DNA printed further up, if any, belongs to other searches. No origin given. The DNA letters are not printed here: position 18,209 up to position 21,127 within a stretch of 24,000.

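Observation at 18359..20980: GlpX-like FBPase fold with substituted metal/catalytic residues fused to a long TPR-like region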

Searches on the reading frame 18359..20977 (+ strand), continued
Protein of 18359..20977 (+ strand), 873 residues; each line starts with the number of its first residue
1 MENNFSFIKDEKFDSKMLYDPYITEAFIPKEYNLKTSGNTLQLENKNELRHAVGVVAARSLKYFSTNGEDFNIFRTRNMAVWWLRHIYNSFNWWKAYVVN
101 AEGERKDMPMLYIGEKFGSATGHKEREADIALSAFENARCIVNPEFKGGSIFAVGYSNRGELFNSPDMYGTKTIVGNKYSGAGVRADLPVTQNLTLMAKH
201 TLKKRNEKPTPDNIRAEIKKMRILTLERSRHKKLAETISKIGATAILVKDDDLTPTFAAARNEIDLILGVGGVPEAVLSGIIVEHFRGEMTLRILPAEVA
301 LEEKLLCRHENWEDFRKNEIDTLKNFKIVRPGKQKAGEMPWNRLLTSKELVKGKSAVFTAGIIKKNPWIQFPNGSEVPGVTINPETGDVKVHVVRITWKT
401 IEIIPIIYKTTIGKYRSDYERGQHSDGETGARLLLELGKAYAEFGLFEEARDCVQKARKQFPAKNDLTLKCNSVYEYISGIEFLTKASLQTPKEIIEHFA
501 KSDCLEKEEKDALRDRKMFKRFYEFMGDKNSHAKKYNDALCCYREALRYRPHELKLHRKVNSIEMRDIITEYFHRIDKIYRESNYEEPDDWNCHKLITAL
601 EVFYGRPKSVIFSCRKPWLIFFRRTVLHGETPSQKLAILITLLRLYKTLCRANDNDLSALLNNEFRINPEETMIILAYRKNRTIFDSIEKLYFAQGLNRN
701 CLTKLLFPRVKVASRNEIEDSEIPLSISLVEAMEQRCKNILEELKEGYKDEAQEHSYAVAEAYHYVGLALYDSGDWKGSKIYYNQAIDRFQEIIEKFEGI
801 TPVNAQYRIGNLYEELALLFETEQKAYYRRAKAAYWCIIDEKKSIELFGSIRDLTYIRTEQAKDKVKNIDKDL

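Call 7: find_homologous_proteins(query=window:18359-20977:+)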
Query window:18359-20977:+ (873 aa): 148 proteins with E <= 0.001 among 8000 candidates; the best 120 are listed.
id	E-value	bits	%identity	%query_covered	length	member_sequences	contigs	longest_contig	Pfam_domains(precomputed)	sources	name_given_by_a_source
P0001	0.0e+0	2009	100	100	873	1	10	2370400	PF03320.19,PF13424.13,PF07719.24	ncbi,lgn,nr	ncbi:MAG: fructose-bisphosphatase class II [Candidatus Scalindua sp. AMX11]|nr:MAG: fructose-bisphos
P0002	0.0e+0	1710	85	100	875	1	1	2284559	PF03320.19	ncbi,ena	-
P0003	0.0e+0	1671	84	100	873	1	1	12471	PF03320.19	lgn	-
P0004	0.0e+0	1558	77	100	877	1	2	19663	PF03320.19,PF07719.24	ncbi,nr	ncbi:MAG: fructose-bisphosphatase class II family protein [Planctomycetes bacterium]|nr:fructose-bis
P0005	0.0e+0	1513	76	100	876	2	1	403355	PF03320.19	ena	-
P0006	0.0e+0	1298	66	100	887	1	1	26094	PF03320.19,PF07719.24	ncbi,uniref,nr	ncbi:MAG: putative fructose 1,6-bisphosphatase [Candidatus Scalindua rubra]|uniref:fructose-bisphosp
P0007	0.0e+0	1284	66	99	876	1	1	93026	PF03320.19,PF07719.24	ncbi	ncbi:MAG: fructose-bisphosphatase class II [Candidatus Scalinduaceae bacterium]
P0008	0.0e+0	1283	66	99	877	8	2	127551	PF03320.19,PF00515.35,PF13424.13,PF13181.13,PF07719.24,PF13374.13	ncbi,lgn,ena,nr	ncbi:MAG: fructose-bisphosphatase class II [Candidatus Scalindua sediminis]|nr:fructose-bisphosphata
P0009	0.0e+0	1275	64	100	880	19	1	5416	PF03320.19,PF00515.35,PF13424.13,PF13181.13,PF07719.24,PF13374.13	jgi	-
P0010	0.0e+0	1273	65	99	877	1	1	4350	PF03320.19,PF00515.35,PF04212.25,PF13424.13,PF13181.13,PF07719.24,PF13374.13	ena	-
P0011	0.0e+0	1256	65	100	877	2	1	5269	PF03320.19,PF00515.35,PF13424.13,PF07719.24,PF13374.13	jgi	jgi:fructose-1,6-bisphosphatase/sedoheptulose 1,7-bisphosphatase-like protein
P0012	0.0e+0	1246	64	100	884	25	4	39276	PF03320.19,PF13424.13,PF07719.24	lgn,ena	-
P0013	0.0e+0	1245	64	100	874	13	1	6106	PF03320.19,PF00515.35,PF13424.13,PF07719.24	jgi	-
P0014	0.0e+0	1240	63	99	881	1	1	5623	PF03320.19,PF00515.35,PF07719.24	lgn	-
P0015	0.0e+0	1231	63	100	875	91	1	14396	PF13414.13,PF03320.19,PF00515.35,PF13424.13,PF13181.13,PF07719.24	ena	-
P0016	0.0e+0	1223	63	99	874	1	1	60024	PF03320.19,PF00515.35,PF13424.13,PF07719.24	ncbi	-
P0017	0.0e+0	1222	63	100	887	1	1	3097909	PF03320.19,PF00515.35,PF13424.13,PF13428.13,PF13181.13,PF07719.24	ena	-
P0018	0.0e+0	1222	64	100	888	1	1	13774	PF03320.19,PF07719.24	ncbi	ncbi:MAG: fructose-bisphosphatase class II [Candidatus Scalindua sp.]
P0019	0.0e+0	1219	62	100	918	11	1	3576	PF03320.19,PF00515.35,PF13424.13,PF07719.24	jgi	-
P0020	0.0e+0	1219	63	100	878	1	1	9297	PF03320.19,PF00515.35,PF13424.13,PF07719.24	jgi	-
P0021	0.0e+0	1217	63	100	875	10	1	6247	PF03320.19,PF07719.24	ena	-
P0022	0.0e+0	1214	63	100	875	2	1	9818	PF03320.19,PF00515.35,PF13424.13,PF13181.13,PF07719.24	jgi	jgi:fructose-1,6-bisphosphatase/sedoheptulose 1,7-bisphosphatase-like protein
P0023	0.0e+0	1214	63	100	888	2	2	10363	PF03320.19,PF13424.13,PF07719.24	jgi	jgi:fructose-1,6-bisphosphatase/sedoheptulose 1,7-bisphosphatase-like protein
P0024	0.0e+0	1208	62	100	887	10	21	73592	PF03320.19,PF00515.35,PF13424.13,PF13181.13,PF07719.24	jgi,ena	jgi:fructose-1,6-bisphosphatase/sedoheptulose 1,7-bisphosphatase-like protein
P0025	0.0e+0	1206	62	100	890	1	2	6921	PF03320.19,PF07719.24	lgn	-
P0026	0.0e+0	1205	62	100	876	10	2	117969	PF03320.19,PF00515.35,PF13424.13,PF13181.13,PF07719.24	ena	-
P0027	0.0e+0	1205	62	100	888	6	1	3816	PF13414.13,PF03320.19,PF00515.35,PF13424.13,PF07719.24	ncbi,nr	ncbi:MAG: fructose-bisphosphatase class II [Candidatus Brocadiales bacterium]|nr:fructose-bisphospha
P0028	0.0e+0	1203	63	100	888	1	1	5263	PF03320.19,PF00515.35,PF07719.24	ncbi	-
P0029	0.0e+0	1202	62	100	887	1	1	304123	PF03320.19,PF07719.24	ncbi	-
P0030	0.0e+0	1201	62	100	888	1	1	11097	PF03320.19,PF13424.13,PF07719.24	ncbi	-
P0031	0.0e+0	1200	62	100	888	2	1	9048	PF03320.19,PF07719.24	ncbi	-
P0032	0.0e+0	1199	62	100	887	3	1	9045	PF03320.19,PF00515.35,PF13424.13,PF07719.24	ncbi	-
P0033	0.0e+0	1198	62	100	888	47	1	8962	PF03320.19,PF00515.35,PF07719.24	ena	-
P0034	0.0e+0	1198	62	100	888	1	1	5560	PF03320.19,PF07719.24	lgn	-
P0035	0.0e+0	1196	61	100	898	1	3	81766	PF03320.19,PF13428.13,PF07719.24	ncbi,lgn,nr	ncbi:MAG TPA: fructose-bisphosphatase class II [Candidatus Brocadiia bacterium]|nr:fructose-bisphosp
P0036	0.0e+0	1196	62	100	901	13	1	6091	PF13414.13,PF03320.19,PF00515.35,PF13424.13,PF13181.13,PF07719.24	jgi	-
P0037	0.0e+0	1194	62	100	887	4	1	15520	PF03320.19,PF00515.35,PF13424.13,PF07719.24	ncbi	-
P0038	0.0e+0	1193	62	100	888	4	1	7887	PF03320.19,PF07719.24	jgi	-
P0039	0.0e+0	1192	62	100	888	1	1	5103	PF13414.13,PF03320.19,PF00515.35,PF13424.13,PF13428.13,PF13181.13,PF07719.24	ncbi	-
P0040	0.0e+0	1191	61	100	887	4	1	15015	PF03320.19,PF00515.35,PF13424.13,PF07719.24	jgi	jgi:fructose-1,6-bisphosphatase/sedoheptulose 1,7-bisphosphatase-like protein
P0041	0.0e+0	1190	61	100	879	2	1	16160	PF03320.19,PF00515.35,PF13424.13,PF07719.24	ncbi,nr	ncbi:MAG: fructose-bisphosphatase class II [Candidatus Brocadiaceae bacterium]|nr:fructose-bisphosph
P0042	0.0e+0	1188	61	100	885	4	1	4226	PF13414.13,PF03320.19,PF00515.35,PF13424.13,PF13181.13,PF07719.24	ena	-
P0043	0.0e+0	1188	62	100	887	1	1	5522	PF03320.19,PF00515.35,PF13424.13,PF13181.13,PF07719.24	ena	-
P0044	0.0e+0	1187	61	100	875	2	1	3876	PF03320.19,PF00515.35,PF13181.13,PF07719.24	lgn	-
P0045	0.0e+0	1186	61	100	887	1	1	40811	PF03320.19,PF00515.35,PF07719.24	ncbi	-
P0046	0.0e+0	1185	61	99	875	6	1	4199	PF03320.19,PF07719.24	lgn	-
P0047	0.0e+0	1179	60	99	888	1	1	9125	PF03320.19,PF07719.24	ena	-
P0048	0.0e+0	1175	61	100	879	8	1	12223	PF03320.19,PF07719.24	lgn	-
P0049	0.0e+0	1175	59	100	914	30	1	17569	PF03320.19,PF00515.35,PF07719.24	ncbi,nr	ncbi:MAG: hypothetical protein A3G70_05590 [Planctomycetes bacterium RIFCSPLOWO2_12_FULL_39_13]|nr:M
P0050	0.0e+0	1174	60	99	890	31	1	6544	PF03320.19,PF07719.24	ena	-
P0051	0.0e+0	1173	60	99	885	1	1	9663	PF03320.19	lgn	-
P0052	0.0e+0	1172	60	99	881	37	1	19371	PF03320.19,PF07719.24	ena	-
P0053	0.0e+0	1172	59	100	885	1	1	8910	PF03320.19,PF00515.35,PF13424.13,PF13428.13,PF13181.13,PF07719.24,PF13174.13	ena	-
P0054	0.0e+0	1172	61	100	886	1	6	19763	PF03320.19,PF07719.24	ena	-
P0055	0.0e+0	1171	59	100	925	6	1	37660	PF03320.19,PF00515.35,PF07719.24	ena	-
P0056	0.0e+0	1171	60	99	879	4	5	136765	PF03320.19,PF07719.24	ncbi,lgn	-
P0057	0.0e+0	1169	61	100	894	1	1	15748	PF03320.19,PF13424.13,PF07719.24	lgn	-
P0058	0.0e+0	1167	60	100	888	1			PF03320.19,PF00515.35,PF07719.24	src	-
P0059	0.0e+0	1165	60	100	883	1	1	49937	PF03320.19,PF13181.13,PF07719.24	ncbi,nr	ncbi:MAG: fructose-bisphosphatase class II [wastewater metagenome]|nr:fructose-bisphosphatase class 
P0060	0.0e+0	1164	63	96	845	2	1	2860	PF03320.19,PF13424.13,PF07719.24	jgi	jgi:fructose-1,6-bisphosphatase/sedoheptulose 1,7-bisphosphatase-like protein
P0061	0.0e+0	1163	60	100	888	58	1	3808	PF03320.19,PF00515.35,PF13424.13,PF07719.24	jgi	-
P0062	0.0e+0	1162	59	100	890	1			PF03320.19,PF07719.24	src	-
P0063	0.0e+0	1159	60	99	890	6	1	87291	PF03320.19,PF07719.24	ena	-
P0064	0.0e+0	1158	61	100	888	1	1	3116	PF03320.19,PF07719.24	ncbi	-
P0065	0.0e+0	1154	60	99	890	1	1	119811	PF03320.19,PF07719.24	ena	-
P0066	0.0e+0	1151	58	100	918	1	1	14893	PF03320.19,PF07719.24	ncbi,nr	ncbi:MAG: hypothetical protein HW406_626 [Candidatus Brocadiaceae bacterium]|nr:hypothetical protein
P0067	0.0e+0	1151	59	100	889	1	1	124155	PF03320.19,PF07719.24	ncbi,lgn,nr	ncbi:MAG: fructose-bisphosphatase class II [Candidatus Brocadia sp.]|nr:fructose-bisphosphatase clas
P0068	0.0e+0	1151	60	99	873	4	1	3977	PF03320.19,PF07719.24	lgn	-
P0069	0.0e+0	1149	59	99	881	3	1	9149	PF03320.19,PF07719.24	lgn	-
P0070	0.0e+0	1149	60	100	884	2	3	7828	PF03320.19,PF07719.24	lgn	-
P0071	0.0e+0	1148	60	100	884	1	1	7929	PF03320.19,PF07719.24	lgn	-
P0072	0.0e+0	1148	59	99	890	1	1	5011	PF03320.19,PF07719.24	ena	-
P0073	0.0e+0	1144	57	100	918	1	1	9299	PF03320.19,PF07719.24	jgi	jgi:fructose-1,6-bisphosphatase/sedoheptulose 1,7-bisphosphatase-like protein/tetratricopeptide (TPR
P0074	0.0e+0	1144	59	100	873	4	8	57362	PF03320.19,PF07719.24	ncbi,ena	-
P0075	0.0e+0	1143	60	100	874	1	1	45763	PF03320.19,PF07719.24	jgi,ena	-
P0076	0.0e+0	1142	58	100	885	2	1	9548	PF03320.19,PF13424.13,PF13181.13,PF07719.24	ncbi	ncbi:MAG TPA: fructose-bisphosphatase class II, partial [Candidatus Brocadiaceae bacterium]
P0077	0.0e+0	1140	57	100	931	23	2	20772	PF03320.19,PF13424.13,PF07719.24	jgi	-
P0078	0.0e+0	1139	59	100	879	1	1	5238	PF03320.19,PF07719.24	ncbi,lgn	ncbi:MAG: fructose-bisphosphatase class II [Candidatus Brocadia sp.]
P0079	0.0e+0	1137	58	99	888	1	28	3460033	PF03320.19,PF07719.24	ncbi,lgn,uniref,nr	ncbi:MAG: fructose-bisphosphatase class II [Candidatus Loosdrechtia sp.]|uniref:fructose-bisphosphat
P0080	0.0e+0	1135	58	99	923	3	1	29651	PF03320.19,PF07719.24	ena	-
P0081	0.0e+0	1134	58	100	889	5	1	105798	PF03320.19,PF07719.24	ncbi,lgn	ncbi:MAG: fructose-bisphosphatase class II [Candidatus Brocadiaceae bacterium]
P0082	0.0e+0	1134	58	99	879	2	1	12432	PF03320.19,PF00515.35,PF13181.13,PF07719.24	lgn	-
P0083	0.0e+0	1133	58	99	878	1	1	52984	PF03320.19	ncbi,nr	ncbi:MAG: fructose-bisphosphatase class II [wastewater metagenome]|nr:fructose-bisphosphatase class 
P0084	0.0e+0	1131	57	100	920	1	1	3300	PF03320.19,PF07719.24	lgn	-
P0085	0.0e+0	1131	60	99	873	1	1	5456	PF03320.19,PF07719.24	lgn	-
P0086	0.0e+0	1131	60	100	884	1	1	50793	PF03320.19,PF07719.24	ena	-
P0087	0.0e+0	1130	57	100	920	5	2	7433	PF03320.19,PF00515.35,PF13424.13,PF07719.24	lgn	-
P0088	0.0e+0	1130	57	99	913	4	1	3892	PF03320.19,PF07719.24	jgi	-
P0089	0.0e+0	1129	58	99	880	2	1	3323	PF03320.19,PF07719.24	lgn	-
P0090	0.0e+0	1127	57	100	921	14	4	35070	PF03320.19,PF00515.35,PF13181.13,PF07719.24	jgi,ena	-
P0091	0.0e+0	1127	59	100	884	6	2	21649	PF03320.19,PF07719.24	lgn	-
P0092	0.0e+0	1126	60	100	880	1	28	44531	PF03320.19,PF07719.24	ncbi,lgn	-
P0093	0.0e+0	1125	59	99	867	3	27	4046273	PF03320.19,PF07719.24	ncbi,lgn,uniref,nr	ncbi:MAG: hypothetical protein DCC43_10605 [Candidatus Brocadia sp.]|uniref:fructose-bisphosphatase 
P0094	0.0e+0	1125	59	99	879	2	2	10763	PF03320.19,PF07719.24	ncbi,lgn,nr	ncbi:MAG: fructose-bisphosphatase class II [Candidatus Brocadia sp.]|nr:fructose-bisphosphatase clas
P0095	0.0e+0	1124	60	99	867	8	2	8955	PF03320.19,PF07719.24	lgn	-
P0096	0.0e+0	1119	58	100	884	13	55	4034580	PF03320.19,PF07719.24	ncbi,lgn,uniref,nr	ncbi:fructose-bisphosphatase class II [Candidatus Brocadia sp. AMX2]|uniref:fructose-bisphosphatase 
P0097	0.0e+0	1116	59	99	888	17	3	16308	PF03320.19,PF07719.24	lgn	-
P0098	0.0e+0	1115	59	99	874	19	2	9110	PF03320.19,PF00515.35,PF07719.24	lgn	-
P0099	0.0e+0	1114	59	100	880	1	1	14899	PF03320.19,PF07719.24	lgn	-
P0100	0.0e+0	1114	58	100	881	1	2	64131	PF03320.19,PF07719.24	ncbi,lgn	-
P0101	0.0e+0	1112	59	100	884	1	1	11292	PF03320.19,PF07719.24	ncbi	-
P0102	0.0e+0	1108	61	92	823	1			PF03320.19,PF00515.35,PF07719.24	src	-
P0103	0.0e+0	1107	57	100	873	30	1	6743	PF03320.19,PF00515.35,PF13424.13,PF13428.13,PF07719.24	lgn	-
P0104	0.0e+0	1104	60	92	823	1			PF03320.19,PF00515.35,PF07719.24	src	-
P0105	0.0e+0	1100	55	100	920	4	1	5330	PF03320.19,PF07719.24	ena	-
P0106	0.0e+0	1097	57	99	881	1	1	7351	PF03320.19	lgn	-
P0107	0.0e+0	1096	58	99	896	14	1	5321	PF03320.19,PF07719.24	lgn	-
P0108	0.0e+0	1090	56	99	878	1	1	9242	PF03320.19,PF07719.24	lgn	-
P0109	0.0e+0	1079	55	99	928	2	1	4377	PF14559.13,PF03320.19,PF13181.13,PF07719.24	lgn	-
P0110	0.0e+0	1050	62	86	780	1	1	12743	PF03320.19,PF00515.35,PF13181.13,PF07719.24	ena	-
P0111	0.0e+0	1041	54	100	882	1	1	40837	PF03320.19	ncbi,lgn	-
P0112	0.0e+0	1040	53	99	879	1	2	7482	PF03320.19,PF07719.24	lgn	-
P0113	0.0e+0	1030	54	99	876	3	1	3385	PF03320.19,PF07719.24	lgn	-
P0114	6.0e-298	1008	53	100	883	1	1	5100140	PF03320.19,PF07719.24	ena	-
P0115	1.2e-294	998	51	100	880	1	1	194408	PF03320.19,PF00515.35,PF13181.13,PF07719.24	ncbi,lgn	-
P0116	1.8e-294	997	58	89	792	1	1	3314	PF03320.19,PF07719.24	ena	-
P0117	3.5e-291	986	53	100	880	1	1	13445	PF03320.19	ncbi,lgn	-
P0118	4.1e-288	976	51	100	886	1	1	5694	PF03320.19,PF07719.24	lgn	-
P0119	9.6e-288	975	62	82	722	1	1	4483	PF03320.19,PF00515.35,PF13424.13,PF13181.13,PF07719.24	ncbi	ncbi:MAG: fructose-bisphosphatase class II, partial [Candidatus Scalindua sp.]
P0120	1.2e-285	968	57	87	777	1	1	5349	PF03320.19,PF07719.24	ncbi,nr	ncbi:MAG TPA: fructose-bisphosphatase class II, partial [Candidatus Brocadiaceae bacterium]|nr:fruct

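Call 10: find_encoding_contigs(protein=P0096, flank=8000, max_places=2)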
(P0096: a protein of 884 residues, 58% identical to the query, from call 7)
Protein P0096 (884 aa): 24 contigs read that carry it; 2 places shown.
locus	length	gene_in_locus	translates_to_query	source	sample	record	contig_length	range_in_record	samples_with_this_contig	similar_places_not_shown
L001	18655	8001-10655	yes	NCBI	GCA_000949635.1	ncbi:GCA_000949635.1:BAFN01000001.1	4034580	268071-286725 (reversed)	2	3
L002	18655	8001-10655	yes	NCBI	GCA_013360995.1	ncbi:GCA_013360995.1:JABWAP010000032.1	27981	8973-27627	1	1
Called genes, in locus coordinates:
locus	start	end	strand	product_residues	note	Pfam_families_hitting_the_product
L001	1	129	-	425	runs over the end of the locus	PF03787:RAMPs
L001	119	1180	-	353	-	PF03787:RAMPs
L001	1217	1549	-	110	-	PF01909:NTP_transf_2, PF18765:Polbeta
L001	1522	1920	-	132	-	PF05168:HEPN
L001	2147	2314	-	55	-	-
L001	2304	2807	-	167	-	-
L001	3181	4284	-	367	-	PF27225:AF_1859_N, PF10040:CRISPR_Cas6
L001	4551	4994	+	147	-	PF01894:YjbQ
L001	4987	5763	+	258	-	PF02517:Rce1-like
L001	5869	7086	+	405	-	PF00579:tRNA-synt_1b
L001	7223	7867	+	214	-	PF01983:CofC, PF09837:DUF2064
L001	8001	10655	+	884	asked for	PF03320:FBPase_glpX, PF07719:TPR_2 (faint)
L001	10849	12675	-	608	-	PF00890:FAD_binding_2 (faint), PF01134:GIDA, PF01266:DAO (faint), PF12831:FAD_oxidored, PF21680:GIDA_C_1st, PF13932:SAM_GIDA_C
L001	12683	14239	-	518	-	PF12072:RNase_Y_N, PF00013:KH_1 (weak), PF22891:KH_PNO1_2nd (faint), PF01966:HD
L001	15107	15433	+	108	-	-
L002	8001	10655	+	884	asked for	PF03320:FBPase_glpX, PF07719:TPR_2 (faint)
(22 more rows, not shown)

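Call 11: find_encoding_contigs(protein=P0114, flank=8000, max_places=2)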
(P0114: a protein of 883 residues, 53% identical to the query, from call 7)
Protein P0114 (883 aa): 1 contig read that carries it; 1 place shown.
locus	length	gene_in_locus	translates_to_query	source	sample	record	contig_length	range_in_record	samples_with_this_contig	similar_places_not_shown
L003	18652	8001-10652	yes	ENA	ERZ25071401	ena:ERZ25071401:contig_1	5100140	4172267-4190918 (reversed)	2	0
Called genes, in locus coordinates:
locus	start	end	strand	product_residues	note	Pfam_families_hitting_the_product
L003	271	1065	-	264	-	PF01940:DUF92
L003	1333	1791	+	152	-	-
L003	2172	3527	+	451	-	PF02321:OEP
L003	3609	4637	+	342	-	PF25973:BSH_CzcB, PF25954:Beta-barrel_RND_2, PF25975:CzcB_C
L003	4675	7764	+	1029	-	PF00873:ACR_tran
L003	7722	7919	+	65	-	-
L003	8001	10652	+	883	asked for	PF03320:FBPase_glpX, PF07719:TPR_2 (faint)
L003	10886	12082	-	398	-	-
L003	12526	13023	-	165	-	PF00903:Glyoxalase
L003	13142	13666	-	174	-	-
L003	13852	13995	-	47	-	-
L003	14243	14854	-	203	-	PF00160:Pro_isomerase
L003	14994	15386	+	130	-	PF12797:Fer4_2 (faint), PF13237:Fer4_10 (faint), PF00037:Fer4 (faint), PF12837:Fer4_6 (faint), PF12838:Fer4_7 (weak), PF13187:Fer4_9 (faint), PF13484:Fer4_16 (faint), PF14697:Fer4_21 (weak)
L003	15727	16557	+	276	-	PF01887:SAM_HAT_N, PF20257:SAM_HAT_C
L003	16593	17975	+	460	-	PF00202:Aminotran_3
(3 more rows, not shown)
